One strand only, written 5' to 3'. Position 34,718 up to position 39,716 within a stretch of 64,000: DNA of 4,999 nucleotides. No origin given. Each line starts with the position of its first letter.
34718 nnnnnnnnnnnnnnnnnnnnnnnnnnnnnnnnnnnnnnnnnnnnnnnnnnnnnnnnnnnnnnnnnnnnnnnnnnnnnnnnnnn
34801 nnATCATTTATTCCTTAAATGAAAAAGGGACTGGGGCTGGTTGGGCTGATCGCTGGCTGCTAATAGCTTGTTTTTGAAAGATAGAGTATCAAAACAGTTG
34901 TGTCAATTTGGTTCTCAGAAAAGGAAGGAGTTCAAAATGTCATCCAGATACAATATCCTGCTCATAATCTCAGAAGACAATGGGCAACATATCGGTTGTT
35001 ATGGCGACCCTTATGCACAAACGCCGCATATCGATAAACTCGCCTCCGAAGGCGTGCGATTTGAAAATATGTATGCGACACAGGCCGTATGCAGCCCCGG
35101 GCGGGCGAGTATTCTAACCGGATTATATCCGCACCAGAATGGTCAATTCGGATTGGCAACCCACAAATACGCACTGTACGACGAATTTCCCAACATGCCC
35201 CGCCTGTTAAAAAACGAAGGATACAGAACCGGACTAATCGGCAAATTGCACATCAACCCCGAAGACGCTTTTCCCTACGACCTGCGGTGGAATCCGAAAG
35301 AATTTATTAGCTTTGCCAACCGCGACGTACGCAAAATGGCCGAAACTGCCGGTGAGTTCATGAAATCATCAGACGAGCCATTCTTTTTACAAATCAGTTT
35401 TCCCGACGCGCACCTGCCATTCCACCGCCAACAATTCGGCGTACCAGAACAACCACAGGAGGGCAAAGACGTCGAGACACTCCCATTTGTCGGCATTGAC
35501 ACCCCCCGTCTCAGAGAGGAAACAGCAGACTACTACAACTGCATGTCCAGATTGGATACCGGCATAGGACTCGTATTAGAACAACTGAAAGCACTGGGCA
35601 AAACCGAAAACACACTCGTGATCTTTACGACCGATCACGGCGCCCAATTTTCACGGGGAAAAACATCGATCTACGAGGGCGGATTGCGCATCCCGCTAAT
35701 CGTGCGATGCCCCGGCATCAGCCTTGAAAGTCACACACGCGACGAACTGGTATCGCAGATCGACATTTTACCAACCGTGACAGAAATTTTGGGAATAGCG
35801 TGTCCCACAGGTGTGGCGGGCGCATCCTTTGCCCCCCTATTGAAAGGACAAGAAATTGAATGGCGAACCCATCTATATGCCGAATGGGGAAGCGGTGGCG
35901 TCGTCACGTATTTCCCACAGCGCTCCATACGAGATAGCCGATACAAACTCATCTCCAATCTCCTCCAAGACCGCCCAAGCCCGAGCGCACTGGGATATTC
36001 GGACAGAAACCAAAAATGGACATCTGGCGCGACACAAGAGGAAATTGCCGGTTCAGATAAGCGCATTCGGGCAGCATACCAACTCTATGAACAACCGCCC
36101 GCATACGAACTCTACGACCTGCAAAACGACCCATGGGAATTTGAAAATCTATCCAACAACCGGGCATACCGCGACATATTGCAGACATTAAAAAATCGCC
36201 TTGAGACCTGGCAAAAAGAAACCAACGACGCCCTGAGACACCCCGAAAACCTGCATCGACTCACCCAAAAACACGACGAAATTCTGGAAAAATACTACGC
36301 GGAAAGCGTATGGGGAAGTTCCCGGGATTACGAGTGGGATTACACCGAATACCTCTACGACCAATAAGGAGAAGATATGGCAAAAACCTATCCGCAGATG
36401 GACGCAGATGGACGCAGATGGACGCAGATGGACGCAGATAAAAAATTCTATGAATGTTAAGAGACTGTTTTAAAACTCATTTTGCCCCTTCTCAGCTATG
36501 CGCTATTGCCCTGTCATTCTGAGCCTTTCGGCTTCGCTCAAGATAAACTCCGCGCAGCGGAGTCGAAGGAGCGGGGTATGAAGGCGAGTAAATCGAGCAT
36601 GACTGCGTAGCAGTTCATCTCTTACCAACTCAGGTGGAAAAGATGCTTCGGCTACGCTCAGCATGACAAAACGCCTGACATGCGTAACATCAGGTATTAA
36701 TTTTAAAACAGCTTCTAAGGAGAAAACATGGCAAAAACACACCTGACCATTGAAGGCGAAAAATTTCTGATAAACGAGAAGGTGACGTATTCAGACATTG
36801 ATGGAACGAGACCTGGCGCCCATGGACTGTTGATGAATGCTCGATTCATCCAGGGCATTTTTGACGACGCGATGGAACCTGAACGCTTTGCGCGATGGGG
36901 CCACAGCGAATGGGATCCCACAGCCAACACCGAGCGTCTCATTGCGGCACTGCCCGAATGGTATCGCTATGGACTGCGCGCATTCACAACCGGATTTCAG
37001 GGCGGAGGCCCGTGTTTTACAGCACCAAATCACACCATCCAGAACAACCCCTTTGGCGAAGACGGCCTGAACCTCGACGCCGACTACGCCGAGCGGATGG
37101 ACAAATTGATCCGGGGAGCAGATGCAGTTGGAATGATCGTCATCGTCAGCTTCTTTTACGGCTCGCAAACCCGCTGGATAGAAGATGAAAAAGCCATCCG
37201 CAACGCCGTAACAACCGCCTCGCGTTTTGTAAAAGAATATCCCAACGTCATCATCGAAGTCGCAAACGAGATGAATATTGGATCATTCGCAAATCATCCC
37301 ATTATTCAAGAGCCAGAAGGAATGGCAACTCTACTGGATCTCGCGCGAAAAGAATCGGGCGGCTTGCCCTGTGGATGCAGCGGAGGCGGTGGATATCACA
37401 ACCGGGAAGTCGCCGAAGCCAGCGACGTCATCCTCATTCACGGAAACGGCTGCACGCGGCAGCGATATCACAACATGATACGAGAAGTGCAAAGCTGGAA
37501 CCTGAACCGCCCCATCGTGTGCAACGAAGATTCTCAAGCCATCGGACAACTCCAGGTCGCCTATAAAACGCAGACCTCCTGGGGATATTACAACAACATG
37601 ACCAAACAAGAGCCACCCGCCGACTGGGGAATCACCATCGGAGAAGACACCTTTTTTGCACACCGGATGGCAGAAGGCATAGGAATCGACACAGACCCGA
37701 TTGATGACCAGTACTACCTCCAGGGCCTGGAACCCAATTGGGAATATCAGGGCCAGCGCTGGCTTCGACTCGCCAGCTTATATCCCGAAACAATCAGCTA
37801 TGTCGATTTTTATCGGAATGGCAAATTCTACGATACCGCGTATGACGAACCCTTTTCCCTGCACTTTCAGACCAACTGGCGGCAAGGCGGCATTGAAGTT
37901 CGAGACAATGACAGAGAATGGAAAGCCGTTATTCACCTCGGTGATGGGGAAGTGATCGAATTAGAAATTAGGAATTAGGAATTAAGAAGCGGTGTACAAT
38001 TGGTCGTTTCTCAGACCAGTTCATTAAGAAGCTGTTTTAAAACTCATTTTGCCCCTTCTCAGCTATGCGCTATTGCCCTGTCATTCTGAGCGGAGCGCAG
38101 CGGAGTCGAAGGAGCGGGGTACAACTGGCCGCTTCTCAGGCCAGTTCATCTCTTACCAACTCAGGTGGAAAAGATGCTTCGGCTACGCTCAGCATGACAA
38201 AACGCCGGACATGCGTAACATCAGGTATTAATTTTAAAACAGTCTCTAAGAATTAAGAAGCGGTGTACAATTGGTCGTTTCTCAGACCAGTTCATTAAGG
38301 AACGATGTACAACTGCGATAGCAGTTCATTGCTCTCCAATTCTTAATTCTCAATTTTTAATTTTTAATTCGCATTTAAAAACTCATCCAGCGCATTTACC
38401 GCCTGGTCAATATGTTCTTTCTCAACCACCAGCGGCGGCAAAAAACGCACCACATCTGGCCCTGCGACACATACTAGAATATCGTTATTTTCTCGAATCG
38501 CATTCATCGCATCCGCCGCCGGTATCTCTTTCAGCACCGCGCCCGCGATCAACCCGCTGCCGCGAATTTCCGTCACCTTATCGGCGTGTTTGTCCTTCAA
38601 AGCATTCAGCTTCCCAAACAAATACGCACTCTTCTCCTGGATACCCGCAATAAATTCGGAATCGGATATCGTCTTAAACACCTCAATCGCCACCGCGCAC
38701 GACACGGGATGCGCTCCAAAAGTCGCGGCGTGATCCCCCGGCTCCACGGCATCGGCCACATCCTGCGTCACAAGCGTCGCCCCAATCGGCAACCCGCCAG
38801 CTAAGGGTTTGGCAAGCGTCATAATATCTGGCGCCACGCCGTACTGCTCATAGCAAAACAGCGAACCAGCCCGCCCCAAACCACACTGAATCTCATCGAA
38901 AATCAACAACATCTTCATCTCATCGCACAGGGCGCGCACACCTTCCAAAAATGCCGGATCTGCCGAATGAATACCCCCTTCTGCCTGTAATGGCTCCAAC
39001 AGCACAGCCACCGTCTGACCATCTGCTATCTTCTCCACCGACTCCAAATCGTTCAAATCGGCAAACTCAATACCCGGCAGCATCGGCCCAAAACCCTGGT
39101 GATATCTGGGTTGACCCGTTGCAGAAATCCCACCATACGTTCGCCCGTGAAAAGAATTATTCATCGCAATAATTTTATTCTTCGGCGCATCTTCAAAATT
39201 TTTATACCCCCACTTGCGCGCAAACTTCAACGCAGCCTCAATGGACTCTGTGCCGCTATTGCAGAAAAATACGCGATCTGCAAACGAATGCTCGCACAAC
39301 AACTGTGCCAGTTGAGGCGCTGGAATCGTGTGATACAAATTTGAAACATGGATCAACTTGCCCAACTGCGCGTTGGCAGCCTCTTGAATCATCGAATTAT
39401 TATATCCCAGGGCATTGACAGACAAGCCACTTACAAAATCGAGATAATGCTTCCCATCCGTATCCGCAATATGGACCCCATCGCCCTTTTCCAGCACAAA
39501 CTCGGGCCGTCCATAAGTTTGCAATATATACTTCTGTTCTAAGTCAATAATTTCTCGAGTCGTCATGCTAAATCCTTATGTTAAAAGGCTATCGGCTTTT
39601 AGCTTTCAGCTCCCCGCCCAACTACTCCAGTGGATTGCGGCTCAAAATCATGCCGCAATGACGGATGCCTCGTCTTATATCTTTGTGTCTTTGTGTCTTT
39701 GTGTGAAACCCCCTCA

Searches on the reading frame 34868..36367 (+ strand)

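Call 12: search_protein_families(library=pfam, proteins=[window:34868-36367:+], max_evalue=0.01)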
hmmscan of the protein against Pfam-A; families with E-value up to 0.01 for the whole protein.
window:34868-36367:+ (499 aa): 5 families
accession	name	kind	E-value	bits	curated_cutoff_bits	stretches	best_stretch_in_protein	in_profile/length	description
PF00884.28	Sulfatase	-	2.7e-52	178.4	25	1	29-310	2-301/301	Sulfatase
PF16347.10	SGSH_C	-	6.1e-25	88.6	29.3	2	265-363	8-108/154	N-sulphoglucosamine sulphohydrolase, C-terminal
PF01663.27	Phosphodiest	-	3.5e-11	43.7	23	2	50-95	18-64/342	Type I phosphodiesterase / nucleotide pyrophosphatase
PF02995.22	DUF229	-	0.0023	17.1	25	1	219-264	303-348/496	Protein of unknown function (DUF229)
PF14707.11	Sulfatase_C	-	0.0024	18.9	30.9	1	394-454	40-98/127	C-terminal region of aryl-sulfatase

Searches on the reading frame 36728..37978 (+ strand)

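Call 12: search_protein_families(library=pfam, proteins=[window:36728-37978:+], max_evalue=0.01)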
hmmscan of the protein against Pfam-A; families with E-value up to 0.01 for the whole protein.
window:36728-37978:+ (416 aa): 1 family
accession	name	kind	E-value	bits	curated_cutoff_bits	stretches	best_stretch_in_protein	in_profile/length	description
PF00150.24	Cellulase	-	3.8e-06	27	23.5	1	104-183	48-131/272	Cellulase (glycosyl hydrolase family 5)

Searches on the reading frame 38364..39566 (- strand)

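Call 12: search_protein_families(library=pfam, proteins=[window:38364-39566:-], max_evalue=0.01)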
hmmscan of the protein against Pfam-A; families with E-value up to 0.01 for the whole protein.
window:38364-39566:- (400 aa): 1 family
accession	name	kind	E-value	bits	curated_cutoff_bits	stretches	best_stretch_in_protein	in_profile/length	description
PF00202.27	Aminotran_3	-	2.2e-113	379.4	30.5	1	21-395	9-401/403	Aminotransferase class-III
